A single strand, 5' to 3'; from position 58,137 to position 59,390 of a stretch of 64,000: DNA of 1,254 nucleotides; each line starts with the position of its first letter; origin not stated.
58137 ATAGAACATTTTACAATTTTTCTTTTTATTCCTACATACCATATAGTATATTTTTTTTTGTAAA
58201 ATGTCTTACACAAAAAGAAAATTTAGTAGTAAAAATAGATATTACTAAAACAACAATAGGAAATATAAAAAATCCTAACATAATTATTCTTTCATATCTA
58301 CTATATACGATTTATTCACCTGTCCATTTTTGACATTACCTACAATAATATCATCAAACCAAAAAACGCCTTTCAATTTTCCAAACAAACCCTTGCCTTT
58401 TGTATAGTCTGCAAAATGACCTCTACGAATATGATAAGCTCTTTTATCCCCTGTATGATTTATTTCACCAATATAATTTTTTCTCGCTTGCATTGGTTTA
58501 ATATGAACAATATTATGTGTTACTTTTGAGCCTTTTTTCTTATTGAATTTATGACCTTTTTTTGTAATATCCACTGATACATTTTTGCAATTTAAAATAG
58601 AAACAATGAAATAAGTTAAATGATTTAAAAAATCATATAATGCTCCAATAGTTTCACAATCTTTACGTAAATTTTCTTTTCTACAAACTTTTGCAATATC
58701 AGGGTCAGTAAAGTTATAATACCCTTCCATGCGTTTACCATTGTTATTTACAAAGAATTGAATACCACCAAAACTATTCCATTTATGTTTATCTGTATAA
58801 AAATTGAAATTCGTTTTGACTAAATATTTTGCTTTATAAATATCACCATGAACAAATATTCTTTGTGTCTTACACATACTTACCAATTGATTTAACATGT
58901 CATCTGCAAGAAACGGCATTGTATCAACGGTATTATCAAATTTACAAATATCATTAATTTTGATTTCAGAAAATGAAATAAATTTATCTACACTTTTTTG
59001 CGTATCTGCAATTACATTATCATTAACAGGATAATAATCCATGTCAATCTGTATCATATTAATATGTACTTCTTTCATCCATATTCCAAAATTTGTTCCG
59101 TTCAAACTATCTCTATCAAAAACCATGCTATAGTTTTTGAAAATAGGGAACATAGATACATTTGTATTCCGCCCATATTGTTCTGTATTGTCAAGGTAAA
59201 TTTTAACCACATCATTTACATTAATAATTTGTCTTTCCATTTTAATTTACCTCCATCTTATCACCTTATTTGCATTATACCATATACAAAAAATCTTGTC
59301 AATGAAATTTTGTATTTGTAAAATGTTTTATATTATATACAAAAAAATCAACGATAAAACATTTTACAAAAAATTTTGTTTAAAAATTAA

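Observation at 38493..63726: Early-gene cassette array delimited by ~50-bp inverted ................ elements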

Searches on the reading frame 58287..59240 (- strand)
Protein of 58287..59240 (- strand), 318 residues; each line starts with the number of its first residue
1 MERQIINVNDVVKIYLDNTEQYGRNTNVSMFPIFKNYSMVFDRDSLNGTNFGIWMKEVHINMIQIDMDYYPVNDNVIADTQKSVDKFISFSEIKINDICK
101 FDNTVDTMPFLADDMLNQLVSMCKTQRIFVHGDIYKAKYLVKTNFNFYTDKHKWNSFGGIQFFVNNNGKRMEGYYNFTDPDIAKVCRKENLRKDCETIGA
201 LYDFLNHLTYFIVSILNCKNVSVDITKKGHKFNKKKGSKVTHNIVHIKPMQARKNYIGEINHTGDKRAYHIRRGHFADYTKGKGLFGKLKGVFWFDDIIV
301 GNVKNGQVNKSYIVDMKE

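Call 69: find_related_loci(query=window:58287-59240:-, collection=viral_contigs, flank=10000)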
Query window:58287-59240:- (318 aa) in viral_contigs; peptide patterns used: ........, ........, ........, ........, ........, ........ (x = any residue, [..] = any of these).
2 stretches matched a pattern, but none encodes a relative of the query by tblastn (E <= 1e-3).
